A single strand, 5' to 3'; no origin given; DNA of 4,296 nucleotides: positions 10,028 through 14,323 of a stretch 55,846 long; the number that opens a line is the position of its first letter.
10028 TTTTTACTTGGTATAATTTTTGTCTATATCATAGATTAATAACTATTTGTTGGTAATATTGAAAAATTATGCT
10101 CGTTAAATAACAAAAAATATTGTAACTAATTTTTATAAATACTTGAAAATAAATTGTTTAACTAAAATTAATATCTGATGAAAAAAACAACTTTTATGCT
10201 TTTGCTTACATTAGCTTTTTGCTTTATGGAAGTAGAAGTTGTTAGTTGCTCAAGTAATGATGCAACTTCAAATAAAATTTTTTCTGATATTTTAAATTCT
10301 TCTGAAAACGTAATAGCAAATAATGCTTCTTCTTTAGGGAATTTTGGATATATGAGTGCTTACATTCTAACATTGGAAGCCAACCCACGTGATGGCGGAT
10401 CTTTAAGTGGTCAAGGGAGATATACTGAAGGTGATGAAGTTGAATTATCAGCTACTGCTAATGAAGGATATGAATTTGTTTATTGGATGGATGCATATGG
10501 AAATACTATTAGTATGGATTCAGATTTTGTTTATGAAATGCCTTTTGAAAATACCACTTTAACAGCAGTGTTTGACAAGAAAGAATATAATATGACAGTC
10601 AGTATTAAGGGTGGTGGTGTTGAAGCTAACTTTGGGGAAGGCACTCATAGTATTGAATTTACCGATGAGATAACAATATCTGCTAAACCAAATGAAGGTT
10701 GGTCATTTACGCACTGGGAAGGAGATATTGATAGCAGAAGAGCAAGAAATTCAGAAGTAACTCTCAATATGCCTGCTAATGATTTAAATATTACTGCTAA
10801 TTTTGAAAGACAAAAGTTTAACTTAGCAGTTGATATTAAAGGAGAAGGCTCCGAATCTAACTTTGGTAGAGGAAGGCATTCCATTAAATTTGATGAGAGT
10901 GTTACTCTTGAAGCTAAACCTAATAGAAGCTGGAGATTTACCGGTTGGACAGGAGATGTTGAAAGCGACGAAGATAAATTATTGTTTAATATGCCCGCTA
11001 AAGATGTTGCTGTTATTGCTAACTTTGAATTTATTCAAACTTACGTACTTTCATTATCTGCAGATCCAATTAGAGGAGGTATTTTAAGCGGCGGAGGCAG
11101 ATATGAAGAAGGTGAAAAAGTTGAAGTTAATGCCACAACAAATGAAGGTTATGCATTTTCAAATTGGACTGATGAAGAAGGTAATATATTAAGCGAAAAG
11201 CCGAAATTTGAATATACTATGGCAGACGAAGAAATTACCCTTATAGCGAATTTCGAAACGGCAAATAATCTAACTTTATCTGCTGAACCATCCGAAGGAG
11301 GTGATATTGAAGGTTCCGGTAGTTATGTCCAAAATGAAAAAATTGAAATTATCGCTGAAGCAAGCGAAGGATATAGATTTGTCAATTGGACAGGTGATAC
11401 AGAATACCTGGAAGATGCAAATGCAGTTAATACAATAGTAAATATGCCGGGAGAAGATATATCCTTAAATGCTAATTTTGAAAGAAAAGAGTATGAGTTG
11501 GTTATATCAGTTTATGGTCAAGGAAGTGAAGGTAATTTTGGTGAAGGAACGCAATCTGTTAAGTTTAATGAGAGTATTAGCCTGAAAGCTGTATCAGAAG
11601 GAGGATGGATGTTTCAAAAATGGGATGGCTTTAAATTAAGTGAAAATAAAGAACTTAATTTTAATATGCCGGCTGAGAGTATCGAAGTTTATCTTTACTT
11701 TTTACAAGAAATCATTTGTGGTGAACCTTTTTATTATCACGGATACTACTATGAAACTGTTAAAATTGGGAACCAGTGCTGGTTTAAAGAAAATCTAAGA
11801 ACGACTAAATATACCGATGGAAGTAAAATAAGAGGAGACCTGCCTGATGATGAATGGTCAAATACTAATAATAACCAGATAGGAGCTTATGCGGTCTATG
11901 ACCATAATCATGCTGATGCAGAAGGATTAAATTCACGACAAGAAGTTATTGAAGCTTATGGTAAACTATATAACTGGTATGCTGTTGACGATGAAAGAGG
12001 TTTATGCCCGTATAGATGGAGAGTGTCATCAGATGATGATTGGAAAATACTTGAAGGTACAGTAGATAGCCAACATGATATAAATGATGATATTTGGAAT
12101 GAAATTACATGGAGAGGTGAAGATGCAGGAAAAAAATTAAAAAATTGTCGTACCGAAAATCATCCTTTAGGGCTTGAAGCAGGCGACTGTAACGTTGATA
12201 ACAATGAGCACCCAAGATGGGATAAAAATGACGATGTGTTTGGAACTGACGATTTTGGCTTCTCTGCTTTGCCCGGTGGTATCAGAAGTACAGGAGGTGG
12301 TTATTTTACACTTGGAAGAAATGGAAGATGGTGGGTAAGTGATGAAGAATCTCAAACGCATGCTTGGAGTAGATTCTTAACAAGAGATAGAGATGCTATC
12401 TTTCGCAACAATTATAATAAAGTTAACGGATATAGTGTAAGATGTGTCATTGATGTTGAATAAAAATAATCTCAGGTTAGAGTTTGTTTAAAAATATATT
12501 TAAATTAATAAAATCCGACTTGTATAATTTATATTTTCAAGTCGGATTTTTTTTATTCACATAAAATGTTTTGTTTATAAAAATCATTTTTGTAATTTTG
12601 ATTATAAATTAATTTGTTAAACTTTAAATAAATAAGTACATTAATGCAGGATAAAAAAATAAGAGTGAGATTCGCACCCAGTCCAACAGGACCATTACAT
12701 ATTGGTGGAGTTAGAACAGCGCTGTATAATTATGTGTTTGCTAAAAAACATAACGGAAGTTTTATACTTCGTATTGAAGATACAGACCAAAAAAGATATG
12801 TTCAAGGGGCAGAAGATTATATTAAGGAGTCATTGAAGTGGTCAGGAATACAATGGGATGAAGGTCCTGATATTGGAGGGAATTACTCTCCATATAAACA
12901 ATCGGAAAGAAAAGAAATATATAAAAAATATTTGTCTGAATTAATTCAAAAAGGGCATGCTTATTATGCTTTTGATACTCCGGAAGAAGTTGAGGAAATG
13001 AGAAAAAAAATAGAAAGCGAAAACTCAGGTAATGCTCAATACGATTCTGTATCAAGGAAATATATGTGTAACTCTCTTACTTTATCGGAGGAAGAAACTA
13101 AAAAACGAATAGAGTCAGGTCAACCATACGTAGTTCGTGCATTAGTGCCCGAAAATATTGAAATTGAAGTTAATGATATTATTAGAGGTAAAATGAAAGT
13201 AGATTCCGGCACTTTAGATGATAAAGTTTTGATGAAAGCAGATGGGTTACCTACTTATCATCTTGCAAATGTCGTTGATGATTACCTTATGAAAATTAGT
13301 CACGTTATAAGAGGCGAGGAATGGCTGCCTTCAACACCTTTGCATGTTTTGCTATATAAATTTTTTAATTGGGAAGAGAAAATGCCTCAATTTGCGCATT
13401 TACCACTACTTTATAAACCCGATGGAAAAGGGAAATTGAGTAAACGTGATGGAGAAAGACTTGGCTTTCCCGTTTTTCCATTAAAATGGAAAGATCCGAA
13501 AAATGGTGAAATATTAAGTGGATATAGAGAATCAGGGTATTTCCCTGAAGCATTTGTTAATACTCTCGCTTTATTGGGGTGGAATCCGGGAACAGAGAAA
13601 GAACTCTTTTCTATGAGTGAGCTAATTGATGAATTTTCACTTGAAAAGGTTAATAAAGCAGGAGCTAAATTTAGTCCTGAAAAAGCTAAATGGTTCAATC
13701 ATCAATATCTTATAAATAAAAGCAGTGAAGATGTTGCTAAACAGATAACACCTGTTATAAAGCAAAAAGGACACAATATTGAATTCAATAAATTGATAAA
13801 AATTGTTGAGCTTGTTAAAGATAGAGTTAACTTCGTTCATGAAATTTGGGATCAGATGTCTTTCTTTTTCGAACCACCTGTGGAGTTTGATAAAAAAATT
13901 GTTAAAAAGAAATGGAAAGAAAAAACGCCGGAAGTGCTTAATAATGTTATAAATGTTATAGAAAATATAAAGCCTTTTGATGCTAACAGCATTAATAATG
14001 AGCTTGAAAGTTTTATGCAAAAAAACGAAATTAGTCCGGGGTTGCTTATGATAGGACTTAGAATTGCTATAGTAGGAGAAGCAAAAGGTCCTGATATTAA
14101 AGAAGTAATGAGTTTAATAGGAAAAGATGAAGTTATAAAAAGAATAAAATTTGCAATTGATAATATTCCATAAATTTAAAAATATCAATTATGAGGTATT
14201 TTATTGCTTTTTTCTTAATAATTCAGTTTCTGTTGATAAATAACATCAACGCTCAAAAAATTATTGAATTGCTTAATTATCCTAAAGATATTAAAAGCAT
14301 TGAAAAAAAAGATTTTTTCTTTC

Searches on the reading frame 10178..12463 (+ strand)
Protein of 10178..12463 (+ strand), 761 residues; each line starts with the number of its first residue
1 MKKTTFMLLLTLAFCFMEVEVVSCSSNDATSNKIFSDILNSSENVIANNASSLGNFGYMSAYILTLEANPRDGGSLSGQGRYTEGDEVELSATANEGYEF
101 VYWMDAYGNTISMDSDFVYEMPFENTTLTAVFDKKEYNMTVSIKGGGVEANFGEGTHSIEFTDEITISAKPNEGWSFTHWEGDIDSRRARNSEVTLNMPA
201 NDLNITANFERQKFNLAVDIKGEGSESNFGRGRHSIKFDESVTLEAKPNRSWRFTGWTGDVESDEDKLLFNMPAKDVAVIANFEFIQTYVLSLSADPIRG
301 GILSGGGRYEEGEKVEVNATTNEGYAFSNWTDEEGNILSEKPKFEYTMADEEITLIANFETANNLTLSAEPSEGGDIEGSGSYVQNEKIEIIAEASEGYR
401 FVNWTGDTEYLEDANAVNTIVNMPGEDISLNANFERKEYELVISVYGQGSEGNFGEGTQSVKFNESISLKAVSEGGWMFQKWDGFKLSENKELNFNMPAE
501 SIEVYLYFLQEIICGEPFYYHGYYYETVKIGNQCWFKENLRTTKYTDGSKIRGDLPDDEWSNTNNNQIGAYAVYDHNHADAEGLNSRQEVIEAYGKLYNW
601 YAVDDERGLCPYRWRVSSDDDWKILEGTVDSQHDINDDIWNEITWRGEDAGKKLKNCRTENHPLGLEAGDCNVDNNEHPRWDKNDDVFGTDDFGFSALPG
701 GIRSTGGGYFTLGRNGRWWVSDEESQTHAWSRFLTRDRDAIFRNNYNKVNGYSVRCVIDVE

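Call 68: search_protein_families(library=pfam, proteins=[window:10178-12463:+], max_evalue=0.0001)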
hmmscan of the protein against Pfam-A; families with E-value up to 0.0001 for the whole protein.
window:10178-12463:+ (761 aa): 3 families
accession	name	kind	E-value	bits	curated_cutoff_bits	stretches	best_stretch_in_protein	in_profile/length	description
PF18998.6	Flg_new_2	-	3.9e-84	277.1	23.6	5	65-135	2-72/73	Divergent InlB B-repeat domain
PF09603.15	Fib_succ_major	-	2.4e-37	129.5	33.9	1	528-757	1-186/187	Fibrobacter succinogenes major domain (Fib_succ_major)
PF09479.16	Flg_new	-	5.5e-10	39.7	27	0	72-130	8-64/65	Listeria-Bacteroides repeat domain (List_Bact_rpt)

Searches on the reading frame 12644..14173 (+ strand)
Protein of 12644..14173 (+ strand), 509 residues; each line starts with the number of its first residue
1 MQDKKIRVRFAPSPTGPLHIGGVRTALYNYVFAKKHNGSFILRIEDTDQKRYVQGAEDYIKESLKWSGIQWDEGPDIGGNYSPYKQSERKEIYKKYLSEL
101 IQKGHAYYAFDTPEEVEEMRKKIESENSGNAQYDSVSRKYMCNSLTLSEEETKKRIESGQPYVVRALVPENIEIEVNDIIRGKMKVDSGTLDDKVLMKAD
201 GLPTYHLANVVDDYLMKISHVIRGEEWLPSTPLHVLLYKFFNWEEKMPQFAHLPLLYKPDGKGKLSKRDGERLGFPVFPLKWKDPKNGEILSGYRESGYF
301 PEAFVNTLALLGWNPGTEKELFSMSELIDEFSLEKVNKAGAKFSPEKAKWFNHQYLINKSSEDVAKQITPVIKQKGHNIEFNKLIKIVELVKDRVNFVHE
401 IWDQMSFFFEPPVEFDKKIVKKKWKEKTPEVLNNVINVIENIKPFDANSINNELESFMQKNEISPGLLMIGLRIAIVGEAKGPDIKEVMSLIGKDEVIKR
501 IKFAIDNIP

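Call 68: search_protein_families(library=pfam, proteins=[window:12644-14173:+], max_evalue=0.0001)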
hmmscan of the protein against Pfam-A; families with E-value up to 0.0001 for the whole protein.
window:12644-14173:+ (509 aa): 2 families
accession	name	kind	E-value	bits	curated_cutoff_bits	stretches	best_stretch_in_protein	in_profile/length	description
PF00749.27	tRNA-synt_1c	-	9.9e-97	324.1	23.4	1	5-350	1-314/314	tRNA synthetases class I (E and Q), catalytic domain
PF19269.4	Anticodon_2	-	2.5e-34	119.1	23.6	1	379-505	11-141/141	Anticodon binding domain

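Call 76: list_cluster_members(proteins=[window:12644-14173:+, window:36539-37933:-, window:22957-24273:+, window:42741-43868:-, window:53271-54260:+])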
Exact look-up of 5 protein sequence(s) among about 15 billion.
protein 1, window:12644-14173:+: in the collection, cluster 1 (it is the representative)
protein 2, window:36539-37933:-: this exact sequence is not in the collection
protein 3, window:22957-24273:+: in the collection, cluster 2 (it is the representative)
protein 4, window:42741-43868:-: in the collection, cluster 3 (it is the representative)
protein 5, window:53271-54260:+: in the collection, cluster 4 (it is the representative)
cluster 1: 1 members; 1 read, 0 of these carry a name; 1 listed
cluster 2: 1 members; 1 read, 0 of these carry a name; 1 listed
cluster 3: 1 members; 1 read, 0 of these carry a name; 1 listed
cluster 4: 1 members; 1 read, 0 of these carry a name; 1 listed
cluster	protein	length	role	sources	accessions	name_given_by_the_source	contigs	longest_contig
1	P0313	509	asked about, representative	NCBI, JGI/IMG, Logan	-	-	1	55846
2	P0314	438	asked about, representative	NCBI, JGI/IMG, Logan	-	-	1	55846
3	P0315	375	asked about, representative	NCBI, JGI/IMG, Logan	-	-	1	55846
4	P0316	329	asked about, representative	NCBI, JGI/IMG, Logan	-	-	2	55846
